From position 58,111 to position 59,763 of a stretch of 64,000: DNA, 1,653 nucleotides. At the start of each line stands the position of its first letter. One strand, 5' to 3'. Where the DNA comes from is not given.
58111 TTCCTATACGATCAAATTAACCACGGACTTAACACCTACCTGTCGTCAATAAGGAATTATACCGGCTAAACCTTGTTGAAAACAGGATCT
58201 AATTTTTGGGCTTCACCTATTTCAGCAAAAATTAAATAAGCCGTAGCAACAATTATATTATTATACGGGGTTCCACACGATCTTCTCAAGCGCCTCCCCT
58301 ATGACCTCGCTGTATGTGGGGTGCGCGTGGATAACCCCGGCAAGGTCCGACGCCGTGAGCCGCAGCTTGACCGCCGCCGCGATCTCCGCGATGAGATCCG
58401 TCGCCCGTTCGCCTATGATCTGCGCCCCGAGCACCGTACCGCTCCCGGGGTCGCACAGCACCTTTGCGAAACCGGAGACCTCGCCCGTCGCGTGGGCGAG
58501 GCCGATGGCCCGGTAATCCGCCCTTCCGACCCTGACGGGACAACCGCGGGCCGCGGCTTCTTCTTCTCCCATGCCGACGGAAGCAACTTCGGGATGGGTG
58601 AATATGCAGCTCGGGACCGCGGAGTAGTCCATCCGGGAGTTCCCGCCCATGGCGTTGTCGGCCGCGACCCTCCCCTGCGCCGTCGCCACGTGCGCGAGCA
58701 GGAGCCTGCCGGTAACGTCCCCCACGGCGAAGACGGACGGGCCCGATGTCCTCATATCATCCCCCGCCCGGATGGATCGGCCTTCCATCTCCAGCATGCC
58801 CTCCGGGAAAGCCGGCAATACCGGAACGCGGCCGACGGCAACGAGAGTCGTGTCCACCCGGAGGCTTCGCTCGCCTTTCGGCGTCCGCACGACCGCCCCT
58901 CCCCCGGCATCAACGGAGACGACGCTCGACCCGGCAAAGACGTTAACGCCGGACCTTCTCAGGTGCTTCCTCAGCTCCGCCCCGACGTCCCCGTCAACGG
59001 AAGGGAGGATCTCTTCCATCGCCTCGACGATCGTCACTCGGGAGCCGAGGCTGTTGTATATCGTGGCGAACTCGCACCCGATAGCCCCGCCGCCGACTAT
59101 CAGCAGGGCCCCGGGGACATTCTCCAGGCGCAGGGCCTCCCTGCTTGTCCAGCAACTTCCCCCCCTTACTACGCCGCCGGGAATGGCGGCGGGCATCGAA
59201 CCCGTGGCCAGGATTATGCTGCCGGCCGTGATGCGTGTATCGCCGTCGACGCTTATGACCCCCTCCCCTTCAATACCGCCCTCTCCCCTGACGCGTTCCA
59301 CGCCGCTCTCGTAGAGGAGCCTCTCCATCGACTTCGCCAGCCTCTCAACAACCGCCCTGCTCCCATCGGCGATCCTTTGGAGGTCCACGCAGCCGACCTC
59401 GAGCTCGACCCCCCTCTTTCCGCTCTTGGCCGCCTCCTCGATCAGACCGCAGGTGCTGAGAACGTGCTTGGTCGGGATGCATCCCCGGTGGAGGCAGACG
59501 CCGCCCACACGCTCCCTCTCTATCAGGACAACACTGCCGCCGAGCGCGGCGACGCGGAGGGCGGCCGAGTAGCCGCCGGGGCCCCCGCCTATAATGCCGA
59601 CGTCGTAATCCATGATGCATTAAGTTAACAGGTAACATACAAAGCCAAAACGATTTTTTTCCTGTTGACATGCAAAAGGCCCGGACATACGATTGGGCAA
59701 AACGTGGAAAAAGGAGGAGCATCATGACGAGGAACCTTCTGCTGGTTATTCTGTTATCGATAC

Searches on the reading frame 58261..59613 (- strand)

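Call 18: search_protein_families(library=pfam, proteins=[window:58261-59613:-])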
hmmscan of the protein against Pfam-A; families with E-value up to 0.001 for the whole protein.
window:58261-59613:- (450 aa): 11 families
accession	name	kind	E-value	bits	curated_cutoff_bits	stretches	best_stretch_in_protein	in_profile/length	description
PF07992.20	Pyr_redox_2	-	6.3e-60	203.5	26.1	1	3-314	1-291/291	Pyridine nucleotide-disulphide oxidoreductase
PF02852.28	Pyr_redox_dim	-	2.2e-36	124.8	25.3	1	333-441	1-109/110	Pyridine nucleotide-disulphide oxidoreductase, dimerisation domain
PF00070.33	Pyr_redox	-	1.7e-20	73.7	22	1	170-240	2-72/82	Pyridine nucleotide-disulphide oxidoreductase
PF13738.12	Pyr_redox_3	-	6.4e-09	35.9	30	1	127-298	122-305/305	Pyridine nucleotide-disulphide oxidoreductase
PF03486.20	HI0933_like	-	5.7e-07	29.7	50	0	4-35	2-33/244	HI0933-like protein Rossmann domain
PF01494.25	FAD_binding_3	-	5.9e-06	26.2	22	1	2-65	1-66/349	FAD binding domain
PF12831.13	FAD_oxidored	-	9.7e-06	25.6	27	1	4-138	1-145/416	FAD dependent oxidoreductase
PF13450.12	NAD_binding_8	-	1.4e-05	25.7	21.9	0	7-40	1-35/68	NAD(P)-binding Rossmann-like domain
PF01266.30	DAO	-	0.00014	21.9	27.9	0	4-37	1-35/353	FAD dependent oxidoreductase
PF05834.18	Lycopene_cycl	-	0.00067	19.3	23.4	0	4-32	1-31/380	Lycopene cyclase protein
PF01134.28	GIDA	-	0.00084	18.9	22.1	0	4-63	1-58/391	Glucose inhibited division protein A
